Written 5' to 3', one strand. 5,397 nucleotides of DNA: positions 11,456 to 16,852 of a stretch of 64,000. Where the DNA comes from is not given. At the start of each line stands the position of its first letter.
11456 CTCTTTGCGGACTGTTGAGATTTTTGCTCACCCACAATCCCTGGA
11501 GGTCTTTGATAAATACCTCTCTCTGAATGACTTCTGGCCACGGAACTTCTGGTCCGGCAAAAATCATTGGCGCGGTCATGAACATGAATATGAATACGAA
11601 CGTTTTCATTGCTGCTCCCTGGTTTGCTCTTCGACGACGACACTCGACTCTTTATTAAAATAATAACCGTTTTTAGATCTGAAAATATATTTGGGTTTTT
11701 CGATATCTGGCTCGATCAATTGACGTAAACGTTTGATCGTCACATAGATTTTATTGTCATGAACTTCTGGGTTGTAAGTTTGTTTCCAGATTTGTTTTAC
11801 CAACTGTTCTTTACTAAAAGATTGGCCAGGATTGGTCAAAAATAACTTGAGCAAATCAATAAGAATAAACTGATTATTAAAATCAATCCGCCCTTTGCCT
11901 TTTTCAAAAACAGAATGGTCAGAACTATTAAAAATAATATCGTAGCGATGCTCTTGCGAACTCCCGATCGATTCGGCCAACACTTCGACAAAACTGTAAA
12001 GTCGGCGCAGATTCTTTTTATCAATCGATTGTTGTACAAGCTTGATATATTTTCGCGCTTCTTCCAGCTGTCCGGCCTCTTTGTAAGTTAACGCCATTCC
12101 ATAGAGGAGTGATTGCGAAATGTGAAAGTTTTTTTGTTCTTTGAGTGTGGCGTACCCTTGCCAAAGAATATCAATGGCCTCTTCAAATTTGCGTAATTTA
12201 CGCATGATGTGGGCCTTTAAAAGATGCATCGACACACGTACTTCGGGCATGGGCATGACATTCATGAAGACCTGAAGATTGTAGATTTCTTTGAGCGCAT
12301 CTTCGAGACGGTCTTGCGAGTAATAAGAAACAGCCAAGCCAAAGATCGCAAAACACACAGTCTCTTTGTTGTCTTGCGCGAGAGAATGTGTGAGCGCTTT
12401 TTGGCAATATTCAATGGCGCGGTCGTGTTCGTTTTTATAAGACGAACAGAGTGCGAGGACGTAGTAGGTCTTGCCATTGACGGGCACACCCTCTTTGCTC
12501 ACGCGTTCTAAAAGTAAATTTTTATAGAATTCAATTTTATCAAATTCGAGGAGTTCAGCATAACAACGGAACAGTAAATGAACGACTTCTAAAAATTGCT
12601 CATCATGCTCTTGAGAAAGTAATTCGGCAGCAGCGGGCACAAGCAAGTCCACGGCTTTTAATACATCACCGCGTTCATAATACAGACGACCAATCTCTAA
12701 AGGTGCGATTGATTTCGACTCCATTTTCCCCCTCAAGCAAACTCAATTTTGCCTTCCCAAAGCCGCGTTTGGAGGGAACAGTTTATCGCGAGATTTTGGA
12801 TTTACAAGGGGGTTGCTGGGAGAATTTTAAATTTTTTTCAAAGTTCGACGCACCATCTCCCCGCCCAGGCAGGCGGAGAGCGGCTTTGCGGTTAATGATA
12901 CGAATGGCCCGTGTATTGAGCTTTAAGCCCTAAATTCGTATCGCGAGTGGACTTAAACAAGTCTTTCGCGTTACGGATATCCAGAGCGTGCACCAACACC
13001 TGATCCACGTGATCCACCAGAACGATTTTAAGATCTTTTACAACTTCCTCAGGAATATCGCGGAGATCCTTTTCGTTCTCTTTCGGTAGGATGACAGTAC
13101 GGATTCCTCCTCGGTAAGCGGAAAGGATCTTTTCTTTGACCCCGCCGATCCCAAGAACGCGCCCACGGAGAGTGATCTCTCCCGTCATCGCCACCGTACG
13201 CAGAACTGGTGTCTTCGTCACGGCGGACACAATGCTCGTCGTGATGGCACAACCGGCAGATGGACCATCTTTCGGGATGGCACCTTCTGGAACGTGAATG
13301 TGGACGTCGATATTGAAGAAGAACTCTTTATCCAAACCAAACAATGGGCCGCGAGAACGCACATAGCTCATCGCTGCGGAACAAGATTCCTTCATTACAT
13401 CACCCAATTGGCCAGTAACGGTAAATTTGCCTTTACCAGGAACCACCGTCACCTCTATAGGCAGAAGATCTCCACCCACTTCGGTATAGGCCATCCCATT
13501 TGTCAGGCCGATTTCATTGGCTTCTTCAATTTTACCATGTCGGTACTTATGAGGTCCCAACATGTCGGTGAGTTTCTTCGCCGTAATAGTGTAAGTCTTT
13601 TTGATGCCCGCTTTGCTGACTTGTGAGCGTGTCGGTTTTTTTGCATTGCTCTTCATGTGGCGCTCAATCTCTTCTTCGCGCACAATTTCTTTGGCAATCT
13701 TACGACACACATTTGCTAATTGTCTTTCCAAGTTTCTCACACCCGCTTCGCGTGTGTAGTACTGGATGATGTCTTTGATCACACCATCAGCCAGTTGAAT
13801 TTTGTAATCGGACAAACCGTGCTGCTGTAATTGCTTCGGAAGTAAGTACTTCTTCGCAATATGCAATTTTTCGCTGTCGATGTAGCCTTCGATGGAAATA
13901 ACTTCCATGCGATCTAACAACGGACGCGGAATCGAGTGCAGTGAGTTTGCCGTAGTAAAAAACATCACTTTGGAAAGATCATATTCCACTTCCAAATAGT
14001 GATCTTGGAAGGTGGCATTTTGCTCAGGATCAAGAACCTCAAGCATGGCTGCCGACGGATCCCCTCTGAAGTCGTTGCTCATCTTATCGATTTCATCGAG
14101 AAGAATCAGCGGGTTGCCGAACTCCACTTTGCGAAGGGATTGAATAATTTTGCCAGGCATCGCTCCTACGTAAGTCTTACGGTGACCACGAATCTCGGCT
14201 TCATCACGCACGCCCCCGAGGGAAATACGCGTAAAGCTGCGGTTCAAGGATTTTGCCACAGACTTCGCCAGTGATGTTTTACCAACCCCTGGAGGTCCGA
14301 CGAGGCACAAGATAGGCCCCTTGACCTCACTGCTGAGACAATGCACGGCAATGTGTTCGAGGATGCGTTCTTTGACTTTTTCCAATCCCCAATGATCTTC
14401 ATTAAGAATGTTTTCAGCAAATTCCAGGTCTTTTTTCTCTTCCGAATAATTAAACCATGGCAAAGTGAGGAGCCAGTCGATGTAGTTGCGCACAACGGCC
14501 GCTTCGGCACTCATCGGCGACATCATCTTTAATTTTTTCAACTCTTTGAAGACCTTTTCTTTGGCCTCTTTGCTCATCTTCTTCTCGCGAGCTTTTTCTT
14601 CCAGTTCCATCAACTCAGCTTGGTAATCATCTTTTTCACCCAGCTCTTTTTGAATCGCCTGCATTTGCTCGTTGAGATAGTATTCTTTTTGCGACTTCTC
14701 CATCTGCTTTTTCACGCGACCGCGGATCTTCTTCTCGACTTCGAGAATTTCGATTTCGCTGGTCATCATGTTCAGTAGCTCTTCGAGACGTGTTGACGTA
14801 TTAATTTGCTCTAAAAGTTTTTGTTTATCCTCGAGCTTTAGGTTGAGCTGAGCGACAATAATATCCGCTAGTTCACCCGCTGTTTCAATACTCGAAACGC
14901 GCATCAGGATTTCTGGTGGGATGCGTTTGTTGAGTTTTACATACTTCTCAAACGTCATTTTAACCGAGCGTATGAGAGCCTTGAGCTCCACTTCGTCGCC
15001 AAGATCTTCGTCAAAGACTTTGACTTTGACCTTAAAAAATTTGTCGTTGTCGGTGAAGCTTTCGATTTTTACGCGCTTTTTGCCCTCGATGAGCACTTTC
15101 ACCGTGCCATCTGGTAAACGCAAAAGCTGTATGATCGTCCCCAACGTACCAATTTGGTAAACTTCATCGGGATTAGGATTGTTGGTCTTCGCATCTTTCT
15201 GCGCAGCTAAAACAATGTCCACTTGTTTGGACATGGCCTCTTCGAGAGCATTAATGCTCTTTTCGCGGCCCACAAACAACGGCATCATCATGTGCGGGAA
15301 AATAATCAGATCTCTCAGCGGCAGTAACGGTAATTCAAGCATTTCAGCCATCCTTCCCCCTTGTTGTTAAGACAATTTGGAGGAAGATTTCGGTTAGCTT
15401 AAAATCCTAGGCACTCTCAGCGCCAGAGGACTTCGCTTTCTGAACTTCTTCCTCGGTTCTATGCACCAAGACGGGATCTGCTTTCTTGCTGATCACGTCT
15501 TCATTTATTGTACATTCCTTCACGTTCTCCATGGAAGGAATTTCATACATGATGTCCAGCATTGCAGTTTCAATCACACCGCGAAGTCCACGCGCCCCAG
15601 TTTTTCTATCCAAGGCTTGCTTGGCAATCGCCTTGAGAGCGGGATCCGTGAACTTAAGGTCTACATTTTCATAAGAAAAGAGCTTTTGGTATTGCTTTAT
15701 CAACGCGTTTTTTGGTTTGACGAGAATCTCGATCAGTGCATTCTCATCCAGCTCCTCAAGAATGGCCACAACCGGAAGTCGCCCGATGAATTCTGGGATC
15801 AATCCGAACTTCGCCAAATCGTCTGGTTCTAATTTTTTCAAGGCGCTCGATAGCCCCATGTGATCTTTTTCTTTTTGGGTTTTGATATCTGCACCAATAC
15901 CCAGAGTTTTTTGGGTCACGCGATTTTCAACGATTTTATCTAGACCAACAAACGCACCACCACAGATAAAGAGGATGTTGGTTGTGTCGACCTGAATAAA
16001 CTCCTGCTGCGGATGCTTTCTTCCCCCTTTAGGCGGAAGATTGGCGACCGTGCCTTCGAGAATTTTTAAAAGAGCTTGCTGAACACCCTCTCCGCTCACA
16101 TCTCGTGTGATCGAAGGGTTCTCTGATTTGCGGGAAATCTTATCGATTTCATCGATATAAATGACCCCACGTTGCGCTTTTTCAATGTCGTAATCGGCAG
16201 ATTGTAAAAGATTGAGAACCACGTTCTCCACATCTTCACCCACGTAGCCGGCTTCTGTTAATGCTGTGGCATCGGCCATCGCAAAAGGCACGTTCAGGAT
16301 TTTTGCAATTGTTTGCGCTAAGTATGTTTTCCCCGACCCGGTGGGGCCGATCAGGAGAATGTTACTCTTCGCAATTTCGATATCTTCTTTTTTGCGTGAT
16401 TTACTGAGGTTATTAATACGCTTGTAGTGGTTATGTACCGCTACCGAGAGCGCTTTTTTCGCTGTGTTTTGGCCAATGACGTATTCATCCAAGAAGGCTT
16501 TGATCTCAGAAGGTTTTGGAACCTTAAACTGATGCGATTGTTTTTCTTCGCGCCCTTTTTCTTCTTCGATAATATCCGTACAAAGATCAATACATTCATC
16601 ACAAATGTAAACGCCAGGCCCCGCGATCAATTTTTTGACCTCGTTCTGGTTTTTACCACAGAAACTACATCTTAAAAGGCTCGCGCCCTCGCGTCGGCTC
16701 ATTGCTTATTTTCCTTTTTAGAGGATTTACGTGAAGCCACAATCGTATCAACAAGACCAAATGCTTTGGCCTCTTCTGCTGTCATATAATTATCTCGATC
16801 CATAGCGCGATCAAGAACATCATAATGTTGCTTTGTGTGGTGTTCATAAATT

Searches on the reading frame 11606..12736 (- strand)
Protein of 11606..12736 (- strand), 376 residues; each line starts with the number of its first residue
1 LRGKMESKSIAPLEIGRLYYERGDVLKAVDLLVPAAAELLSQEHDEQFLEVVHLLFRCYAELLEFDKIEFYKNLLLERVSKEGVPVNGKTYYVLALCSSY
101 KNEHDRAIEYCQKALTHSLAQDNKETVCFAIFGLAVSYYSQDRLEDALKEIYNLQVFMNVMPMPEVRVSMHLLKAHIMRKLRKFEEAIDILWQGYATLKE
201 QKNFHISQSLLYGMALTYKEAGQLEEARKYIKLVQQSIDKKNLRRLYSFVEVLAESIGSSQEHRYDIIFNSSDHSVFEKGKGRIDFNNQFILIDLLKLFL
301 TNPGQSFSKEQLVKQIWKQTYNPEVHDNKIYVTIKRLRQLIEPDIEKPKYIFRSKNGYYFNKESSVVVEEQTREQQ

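Call 90: search_protein_families(library=pfam, proteins=[window:11606-12736:-], max_evalue=0.001)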
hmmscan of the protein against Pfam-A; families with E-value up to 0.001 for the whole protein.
window:11606-12736:- (376 aa): 13 families
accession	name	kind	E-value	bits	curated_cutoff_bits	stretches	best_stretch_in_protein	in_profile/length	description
PF00486.34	Trans_reg_C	-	2e-13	50.7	26.2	1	294-354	12-70/77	Transcriptional regulatory protein, C terminal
PF07719.23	TPR_2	-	2.2e-11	43.4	27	0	89-116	2-29/34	Tetratricopeptide repeat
PF00515.34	TPR_1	-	2.3e-11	43.4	27.8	1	89-116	2-29/34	Tetratricopeptide repeat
PF17874.7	TPR_MalT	-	1.8e-09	37.8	45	1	69-242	21-195/336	MalT-like TPR region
PF13424.12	TPR_12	-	1.7e-07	31.7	30.1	0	90-149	5-66/77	Tetratricopeptide repeat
PF13181.12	TPR_8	-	5.3e-07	29.7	25.7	0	89-115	2-28/34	Tetratricopeptide repeat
PF13174.12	TPR_6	-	1.7e-06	28.7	26.3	0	211-232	3-24/33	Tetratricopeptide repeat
PF13432.12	TPR_16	-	8.1e-05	23.4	32.7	0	132-153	35-55/65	Tetratricopeptide repeat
PF14559.12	TPR_19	-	8.6e-05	23.2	25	0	184-238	7-55/68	Tetratricopeptide repeat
PF13374.12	TPR_10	-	0.00034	21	27.5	0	214-230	8-24/42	Tetratricopeptide repeat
PF13176.12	TPR_7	-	0.00054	20.3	27.9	0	91-119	2-30/36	Tetratricopeptide repeat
PF13428.12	TPR_14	-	0.00057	20.8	23.5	0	210-232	3-25/44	Tetratricopeptide repeat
PF13431.12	TPR_17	-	0.00066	20.2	24.4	0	210-228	15-33/34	Tetratricopeptide repeat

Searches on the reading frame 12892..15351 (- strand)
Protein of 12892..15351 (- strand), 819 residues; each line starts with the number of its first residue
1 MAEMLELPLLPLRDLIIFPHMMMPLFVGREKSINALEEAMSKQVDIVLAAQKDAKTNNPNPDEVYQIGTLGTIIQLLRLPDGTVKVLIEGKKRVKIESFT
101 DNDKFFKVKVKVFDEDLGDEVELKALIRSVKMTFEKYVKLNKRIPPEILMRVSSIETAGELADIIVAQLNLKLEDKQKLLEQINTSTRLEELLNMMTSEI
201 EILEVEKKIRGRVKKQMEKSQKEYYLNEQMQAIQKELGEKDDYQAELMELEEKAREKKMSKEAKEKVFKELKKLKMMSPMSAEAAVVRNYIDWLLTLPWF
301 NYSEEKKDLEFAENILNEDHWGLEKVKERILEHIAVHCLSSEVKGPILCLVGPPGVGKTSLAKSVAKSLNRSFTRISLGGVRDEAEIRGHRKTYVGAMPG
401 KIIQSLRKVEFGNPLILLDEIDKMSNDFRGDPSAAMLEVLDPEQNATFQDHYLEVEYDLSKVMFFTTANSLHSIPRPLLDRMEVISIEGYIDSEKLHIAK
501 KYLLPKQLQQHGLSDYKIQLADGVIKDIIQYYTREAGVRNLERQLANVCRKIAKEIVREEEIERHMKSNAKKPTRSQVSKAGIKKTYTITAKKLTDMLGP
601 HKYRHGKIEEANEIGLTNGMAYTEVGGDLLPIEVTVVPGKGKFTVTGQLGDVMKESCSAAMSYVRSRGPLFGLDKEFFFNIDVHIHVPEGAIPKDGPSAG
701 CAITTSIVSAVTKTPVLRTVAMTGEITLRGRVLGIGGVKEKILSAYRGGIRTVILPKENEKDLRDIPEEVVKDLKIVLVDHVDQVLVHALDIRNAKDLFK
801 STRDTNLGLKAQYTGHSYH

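Call 90: search_protein_families(library=pfam, proteins=[window:12892-15351:-], max_evalue=0.001)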
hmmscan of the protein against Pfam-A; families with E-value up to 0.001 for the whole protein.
window:12892-15351:- (819 aa): 15 families
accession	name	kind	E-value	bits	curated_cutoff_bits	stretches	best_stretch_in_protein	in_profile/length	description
PF05362.19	Lon_C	-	3.8e-89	298.1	21.1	1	589-790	2-203/205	Lon protease (S16) C-terminal proteolytic domain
PF02190.22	LON_substr_bdg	-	7.7e-54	183.1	28.7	1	6-197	1-199/200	ATP-dependent protease La (LON) substrate-binding domain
PF00004.35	AAA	-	2e-27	96.7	21.2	1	348-485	1-126/131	ATPase family associated with various cellular activities (AAA)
PF22667.2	Lon_lid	-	5.7e-23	80.8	27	1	510-561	2-53/57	Lon protease AAA+ ATPase lid domain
PF13541.12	ChlI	-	2.8e-08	34.1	27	1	632-759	1-121/121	Subunit ChlI of Mg-chelatase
PF07728.20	AAA_5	-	1.9e-07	31.6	22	1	348-481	2-138/139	AAA domain (dynein-related subfamily)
PF13191.12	AAA_16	-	1.3e-05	26.2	32.6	1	343-372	22-51/167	AAA ATPase domain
PF13401.12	AAA_22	-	1.3e-05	25.9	27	1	346-425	6-97/130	AAA domain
PF08298.17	AAA_PrkA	-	3.1e-05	23.6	25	1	317-371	58-111/358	PrkA AAA domain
PF13173.12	AAA_14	-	6.7e-05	23.3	27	1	346-426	3-76/129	AAA domain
PF07726.17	AAA_3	-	0.00039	20.7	27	0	350-455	4-100/131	ATPase family associated with various cellular activities (AAA)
PF03193.22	RsgA_GTPase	-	0.00046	20.5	30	0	310-377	71-138/174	RsgA GTPase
PF13238.12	AAA_18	-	0.00049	21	29.4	0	349-378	2-25/128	AAA domain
PF05496.18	RuvB_N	-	0.00083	19.6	27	0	319-377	8-65/159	Holliday junction DNA helicase RuvB P-loop domain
PF24883.2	NPHP3_N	-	0.00091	19.9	24.8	0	331-372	7-49/164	Nephrocystin 3, N-terminal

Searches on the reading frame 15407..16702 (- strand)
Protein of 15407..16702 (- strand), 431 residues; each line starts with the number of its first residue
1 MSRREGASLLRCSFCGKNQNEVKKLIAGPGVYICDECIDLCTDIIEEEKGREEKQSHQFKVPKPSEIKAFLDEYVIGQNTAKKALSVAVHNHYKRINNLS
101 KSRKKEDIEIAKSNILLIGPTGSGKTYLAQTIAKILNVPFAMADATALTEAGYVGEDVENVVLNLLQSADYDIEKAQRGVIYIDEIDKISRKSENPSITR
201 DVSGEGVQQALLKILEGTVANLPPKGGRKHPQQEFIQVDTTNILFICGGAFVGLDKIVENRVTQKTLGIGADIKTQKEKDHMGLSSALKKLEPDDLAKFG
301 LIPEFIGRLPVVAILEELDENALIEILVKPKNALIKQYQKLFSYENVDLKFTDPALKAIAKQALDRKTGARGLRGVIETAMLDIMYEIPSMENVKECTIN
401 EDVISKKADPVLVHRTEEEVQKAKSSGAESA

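Call 90: search_protein_families(library=pfam, proteins=[window:15407-16702:-], max_evalue=0.001)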
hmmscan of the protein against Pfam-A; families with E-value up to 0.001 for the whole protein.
window:15407-16702:- (431 aa): 14 families
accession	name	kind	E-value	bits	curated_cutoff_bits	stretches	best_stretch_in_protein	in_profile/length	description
PF07724.20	AAA_2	-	1.2e-33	116.9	27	1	112-311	3-165/166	AAA domain (Cdc48 subfamily)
PF06689.19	zf-C4_ClpX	-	2.9e-20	72.3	27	1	11-47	2-39/39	ClpX C4-type zinc finger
PF00004.35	AAA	-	3.3e-16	60.4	21.2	1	115-242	1-109/131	ATPase family associated with various cellular activities (AAA)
PF10431.15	ClpB_D2-small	-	1.9e-12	47.5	21.9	1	318-396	1-75/81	C-terminal, D2-small domain, of ClpB protein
PF01078.27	Mg_chelatase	-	3.2e-07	30.4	20.3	1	103-137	10-47/207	Magnesium chelatase, subunit ChlI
PF05496.18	RuvB_N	-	4.6e-07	30.2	27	1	71-194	6-101/159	Holliday junction DNA helicase RuvB P-loop domain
PF07728.20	AAA_5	-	7.5e-07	29.7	22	1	114-191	1-80/139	AAA domain (dynein-related subfamily)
PF00493.29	MCM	-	1.1e-05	25.1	23.3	1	71-193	22-137/224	MCM P-loop domain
PF13401.12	AAA_22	-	2.3e-05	25.2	27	1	112-192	5-99/130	AAA domain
PF00158.32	Sigma54_activat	-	0.00013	22.1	20.2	0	106-134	16-44/168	Sigma-54 interaction domain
PF14532.12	Sigma54_activ_2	-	0.00014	22.6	25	1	106-192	15-84/138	Sigma-54 interaction domain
PF13173.12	AAA_14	-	0.0004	20.8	27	1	114-191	4-76/129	AAA domain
PF01695.23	IstB_IS21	-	0.00072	19.6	24.1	0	112-133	92-113/238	IstB-like ATP binding protein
PF06068.19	TIP49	-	0.00074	19.2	23.8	0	73-146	24-86/347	TIP49 P-loop domain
